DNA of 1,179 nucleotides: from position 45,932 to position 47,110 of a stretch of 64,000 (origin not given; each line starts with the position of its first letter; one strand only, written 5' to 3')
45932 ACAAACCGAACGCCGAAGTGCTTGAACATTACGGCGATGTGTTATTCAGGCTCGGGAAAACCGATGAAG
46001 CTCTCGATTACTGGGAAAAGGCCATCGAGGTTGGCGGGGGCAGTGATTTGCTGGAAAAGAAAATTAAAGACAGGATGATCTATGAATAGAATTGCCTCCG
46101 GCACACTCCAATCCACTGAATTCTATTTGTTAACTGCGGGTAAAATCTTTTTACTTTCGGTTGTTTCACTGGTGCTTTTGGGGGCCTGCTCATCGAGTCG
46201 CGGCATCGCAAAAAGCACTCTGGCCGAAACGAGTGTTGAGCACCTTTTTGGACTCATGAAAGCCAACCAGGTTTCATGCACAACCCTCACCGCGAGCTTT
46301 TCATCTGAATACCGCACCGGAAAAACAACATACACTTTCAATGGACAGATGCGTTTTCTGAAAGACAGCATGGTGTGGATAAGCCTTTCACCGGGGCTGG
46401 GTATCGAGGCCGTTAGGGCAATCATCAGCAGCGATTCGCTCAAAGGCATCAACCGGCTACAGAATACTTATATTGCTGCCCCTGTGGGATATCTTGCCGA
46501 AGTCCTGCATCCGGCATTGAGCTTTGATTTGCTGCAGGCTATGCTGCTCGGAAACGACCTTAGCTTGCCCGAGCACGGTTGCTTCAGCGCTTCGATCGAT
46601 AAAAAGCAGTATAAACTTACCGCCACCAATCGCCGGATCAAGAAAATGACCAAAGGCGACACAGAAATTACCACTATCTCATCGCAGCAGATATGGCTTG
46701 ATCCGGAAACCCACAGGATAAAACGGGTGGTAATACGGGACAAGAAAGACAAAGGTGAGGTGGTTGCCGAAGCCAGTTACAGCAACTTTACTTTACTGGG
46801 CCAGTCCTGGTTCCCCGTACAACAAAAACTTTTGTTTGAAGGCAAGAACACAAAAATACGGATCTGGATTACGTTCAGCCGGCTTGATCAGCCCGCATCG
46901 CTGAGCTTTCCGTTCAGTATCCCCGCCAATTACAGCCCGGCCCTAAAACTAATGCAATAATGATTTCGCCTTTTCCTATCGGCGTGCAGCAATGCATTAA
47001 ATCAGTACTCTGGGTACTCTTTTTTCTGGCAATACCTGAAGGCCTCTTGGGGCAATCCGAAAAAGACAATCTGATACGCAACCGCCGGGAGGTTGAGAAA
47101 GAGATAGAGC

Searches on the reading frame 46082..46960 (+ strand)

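Call 21: search_protein_families(library=pfam, proteins=[window:46082-46960:+])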
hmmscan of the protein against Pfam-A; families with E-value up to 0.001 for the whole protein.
window:46082-46960:+ (292 aa): 1 family
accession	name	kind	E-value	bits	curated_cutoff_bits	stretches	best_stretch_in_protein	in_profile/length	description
PF14125.13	DUF4292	-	9.2e-37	127.2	23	1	65-285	3-207/209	Domain of unknown function (DUF4292)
